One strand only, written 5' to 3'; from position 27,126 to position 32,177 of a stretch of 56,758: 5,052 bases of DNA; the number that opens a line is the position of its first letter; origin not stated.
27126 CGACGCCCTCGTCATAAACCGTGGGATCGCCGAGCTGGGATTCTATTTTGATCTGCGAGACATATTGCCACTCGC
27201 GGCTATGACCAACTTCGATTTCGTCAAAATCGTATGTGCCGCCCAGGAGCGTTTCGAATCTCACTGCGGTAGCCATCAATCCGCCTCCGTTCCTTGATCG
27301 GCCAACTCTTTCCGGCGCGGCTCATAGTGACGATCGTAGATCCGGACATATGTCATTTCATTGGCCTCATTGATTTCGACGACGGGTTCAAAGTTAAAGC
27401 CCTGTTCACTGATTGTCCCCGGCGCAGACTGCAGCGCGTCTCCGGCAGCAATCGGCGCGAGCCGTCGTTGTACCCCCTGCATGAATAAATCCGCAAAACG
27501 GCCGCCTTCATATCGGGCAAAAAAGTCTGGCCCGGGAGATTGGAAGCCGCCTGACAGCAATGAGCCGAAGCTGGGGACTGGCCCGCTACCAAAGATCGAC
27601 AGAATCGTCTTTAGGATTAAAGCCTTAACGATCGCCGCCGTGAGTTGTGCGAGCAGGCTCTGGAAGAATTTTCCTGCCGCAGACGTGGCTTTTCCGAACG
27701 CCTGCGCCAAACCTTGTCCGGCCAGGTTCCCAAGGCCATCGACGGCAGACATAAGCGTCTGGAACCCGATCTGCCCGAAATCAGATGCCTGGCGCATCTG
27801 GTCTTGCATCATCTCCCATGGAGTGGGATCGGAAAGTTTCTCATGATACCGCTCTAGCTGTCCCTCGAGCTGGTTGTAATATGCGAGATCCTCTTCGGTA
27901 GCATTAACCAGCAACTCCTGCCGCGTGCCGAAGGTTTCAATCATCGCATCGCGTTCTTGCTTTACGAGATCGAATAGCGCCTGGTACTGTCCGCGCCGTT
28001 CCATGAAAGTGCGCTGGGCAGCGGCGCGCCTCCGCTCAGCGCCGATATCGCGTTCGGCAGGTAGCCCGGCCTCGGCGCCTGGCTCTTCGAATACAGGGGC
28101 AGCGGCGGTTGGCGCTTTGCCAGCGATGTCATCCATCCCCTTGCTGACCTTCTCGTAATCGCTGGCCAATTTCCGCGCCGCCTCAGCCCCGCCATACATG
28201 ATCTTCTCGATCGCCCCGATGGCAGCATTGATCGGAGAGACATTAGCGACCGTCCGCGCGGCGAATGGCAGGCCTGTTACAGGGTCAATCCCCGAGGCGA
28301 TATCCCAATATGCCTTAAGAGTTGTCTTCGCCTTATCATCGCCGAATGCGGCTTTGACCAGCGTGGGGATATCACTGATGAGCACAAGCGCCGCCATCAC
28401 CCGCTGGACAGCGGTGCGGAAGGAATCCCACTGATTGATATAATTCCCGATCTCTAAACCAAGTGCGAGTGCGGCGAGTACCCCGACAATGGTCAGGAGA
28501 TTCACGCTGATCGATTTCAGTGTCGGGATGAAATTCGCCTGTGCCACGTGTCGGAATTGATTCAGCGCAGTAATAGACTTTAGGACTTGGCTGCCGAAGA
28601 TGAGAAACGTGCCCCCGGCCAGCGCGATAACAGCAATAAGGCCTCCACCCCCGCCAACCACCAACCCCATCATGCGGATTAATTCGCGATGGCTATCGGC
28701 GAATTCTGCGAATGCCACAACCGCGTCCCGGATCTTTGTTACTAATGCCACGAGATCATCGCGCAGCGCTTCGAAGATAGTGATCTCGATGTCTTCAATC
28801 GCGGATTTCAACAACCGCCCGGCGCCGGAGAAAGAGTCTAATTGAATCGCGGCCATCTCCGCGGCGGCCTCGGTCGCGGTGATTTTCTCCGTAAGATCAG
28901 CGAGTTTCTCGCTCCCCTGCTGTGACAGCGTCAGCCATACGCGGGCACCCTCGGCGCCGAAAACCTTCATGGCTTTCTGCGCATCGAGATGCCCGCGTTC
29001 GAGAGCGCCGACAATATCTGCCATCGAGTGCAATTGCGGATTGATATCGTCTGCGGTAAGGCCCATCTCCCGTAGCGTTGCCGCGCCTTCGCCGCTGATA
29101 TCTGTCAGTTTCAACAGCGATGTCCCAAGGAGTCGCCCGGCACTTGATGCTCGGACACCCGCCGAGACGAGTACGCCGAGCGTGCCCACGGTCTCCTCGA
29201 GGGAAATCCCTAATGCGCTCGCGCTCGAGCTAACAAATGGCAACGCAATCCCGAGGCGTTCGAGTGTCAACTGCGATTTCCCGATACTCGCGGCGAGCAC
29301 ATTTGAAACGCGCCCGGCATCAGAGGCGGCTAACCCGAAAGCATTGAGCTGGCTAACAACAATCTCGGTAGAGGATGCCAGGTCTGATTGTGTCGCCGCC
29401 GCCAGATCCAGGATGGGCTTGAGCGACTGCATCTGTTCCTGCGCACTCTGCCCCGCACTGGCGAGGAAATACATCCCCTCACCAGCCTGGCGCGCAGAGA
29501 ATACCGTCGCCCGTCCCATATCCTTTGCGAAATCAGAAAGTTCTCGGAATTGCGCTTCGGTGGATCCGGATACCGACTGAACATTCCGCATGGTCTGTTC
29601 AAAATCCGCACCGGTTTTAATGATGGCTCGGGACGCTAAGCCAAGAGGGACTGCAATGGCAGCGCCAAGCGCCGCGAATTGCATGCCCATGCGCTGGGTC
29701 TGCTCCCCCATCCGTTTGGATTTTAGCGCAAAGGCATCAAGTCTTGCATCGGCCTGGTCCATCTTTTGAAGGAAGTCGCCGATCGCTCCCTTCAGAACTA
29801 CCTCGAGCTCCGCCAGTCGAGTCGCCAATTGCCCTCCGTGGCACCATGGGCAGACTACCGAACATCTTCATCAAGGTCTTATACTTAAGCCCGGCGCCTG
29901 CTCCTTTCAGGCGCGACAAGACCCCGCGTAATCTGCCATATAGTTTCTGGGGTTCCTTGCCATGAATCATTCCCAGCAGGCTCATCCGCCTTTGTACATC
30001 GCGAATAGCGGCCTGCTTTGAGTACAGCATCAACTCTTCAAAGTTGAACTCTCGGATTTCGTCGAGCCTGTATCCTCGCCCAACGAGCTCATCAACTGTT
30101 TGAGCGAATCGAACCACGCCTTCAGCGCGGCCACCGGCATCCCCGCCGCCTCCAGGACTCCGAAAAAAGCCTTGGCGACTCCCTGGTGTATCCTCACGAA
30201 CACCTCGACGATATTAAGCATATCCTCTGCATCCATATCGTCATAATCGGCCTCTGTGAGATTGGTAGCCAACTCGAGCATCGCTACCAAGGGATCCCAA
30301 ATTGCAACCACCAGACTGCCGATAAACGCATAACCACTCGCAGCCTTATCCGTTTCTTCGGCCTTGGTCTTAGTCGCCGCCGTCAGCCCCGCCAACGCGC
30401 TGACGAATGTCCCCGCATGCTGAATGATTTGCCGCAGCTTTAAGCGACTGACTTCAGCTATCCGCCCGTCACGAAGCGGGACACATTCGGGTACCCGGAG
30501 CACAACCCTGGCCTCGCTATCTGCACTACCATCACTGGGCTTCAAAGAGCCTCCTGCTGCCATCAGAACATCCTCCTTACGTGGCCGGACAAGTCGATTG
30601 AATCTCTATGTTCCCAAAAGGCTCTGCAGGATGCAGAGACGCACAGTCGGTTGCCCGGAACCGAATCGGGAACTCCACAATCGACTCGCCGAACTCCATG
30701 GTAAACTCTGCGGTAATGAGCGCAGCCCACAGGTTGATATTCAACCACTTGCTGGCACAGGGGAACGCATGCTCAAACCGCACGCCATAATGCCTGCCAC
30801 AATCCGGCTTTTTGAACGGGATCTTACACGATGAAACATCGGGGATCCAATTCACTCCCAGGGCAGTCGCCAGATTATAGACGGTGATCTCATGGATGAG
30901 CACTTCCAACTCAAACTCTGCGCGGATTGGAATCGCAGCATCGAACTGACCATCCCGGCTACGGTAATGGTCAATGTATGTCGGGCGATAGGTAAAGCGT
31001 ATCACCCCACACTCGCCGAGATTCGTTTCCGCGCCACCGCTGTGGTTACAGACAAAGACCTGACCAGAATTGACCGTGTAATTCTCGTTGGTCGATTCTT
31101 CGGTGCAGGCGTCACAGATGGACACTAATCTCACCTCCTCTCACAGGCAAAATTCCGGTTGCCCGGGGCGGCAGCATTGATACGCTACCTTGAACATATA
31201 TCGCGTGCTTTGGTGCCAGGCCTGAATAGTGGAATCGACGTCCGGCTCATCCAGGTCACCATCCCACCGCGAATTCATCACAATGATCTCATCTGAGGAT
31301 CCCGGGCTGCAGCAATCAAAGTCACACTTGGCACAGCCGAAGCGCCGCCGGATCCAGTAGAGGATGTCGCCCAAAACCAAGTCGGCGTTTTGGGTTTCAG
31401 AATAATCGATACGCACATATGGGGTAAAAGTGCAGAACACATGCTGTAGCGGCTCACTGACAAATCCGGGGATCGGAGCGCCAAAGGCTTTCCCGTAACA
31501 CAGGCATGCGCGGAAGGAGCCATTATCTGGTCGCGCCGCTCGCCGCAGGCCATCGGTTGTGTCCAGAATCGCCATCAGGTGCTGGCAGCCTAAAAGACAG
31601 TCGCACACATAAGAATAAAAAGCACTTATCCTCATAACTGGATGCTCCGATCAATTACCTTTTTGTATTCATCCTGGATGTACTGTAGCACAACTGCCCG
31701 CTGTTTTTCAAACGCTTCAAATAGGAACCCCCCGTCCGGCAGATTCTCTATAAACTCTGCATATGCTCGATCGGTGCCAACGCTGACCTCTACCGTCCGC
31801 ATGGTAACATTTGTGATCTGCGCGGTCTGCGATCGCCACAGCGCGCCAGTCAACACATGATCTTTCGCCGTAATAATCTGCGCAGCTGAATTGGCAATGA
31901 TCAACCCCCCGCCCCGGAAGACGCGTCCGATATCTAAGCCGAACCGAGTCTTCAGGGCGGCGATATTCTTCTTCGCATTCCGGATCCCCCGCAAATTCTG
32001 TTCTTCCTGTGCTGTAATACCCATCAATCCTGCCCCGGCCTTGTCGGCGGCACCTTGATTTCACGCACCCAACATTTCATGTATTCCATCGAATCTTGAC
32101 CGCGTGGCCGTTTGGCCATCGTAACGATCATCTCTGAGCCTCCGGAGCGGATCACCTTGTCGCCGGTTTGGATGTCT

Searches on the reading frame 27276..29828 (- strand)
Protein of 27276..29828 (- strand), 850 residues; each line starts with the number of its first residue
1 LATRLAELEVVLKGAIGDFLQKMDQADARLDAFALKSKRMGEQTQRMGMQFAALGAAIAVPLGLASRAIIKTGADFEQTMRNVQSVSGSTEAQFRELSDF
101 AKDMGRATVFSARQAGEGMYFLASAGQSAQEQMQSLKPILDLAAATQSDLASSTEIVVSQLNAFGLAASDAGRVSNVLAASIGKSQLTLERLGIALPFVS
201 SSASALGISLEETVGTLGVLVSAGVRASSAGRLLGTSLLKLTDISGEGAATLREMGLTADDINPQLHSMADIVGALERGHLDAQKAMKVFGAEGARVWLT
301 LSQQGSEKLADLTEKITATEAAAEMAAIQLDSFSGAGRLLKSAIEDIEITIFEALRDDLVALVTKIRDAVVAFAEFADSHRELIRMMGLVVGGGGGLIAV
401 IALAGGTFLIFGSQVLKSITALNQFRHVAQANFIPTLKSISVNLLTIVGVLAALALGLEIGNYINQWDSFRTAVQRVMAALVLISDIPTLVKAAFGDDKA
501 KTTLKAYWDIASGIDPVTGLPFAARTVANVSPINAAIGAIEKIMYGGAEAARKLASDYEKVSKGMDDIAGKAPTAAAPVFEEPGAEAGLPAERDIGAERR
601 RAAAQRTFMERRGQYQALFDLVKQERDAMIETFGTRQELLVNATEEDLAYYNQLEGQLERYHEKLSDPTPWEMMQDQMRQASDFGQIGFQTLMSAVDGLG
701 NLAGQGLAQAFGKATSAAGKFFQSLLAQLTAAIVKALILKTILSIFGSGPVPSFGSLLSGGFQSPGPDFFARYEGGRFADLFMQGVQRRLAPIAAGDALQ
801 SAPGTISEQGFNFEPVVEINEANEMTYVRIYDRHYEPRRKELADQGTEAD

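Call 37: search_protein_families(library=pfam, proteins=[window:27276-29828:-], max_evalue=0.01)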
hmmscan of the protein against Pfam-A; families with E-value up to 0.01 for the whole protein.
window:27276-29828:- (850 aa): 1 family
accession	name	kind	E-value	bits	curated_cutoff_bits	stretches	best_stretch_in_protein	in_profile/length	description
PF10145.14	PhageMin_Tail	-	1.6e-34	120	33.2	1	99-286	2-192/201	Phage-related minor tail protein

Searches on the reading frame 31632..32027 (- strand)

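Call 56: search_protein_families(library=phrogs, proteins=[window:31632-32027:-], max_evalue=0.001)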
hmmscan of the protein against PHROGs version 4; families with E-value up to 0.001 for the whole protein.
window:31632-32027:- (131 aa): 1 family
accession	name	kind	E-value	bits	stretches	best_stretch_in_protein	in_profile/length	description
phrog_5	-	connector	4.8e-07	30.8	1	13-127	96-211/239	tail completion or Neck1 protein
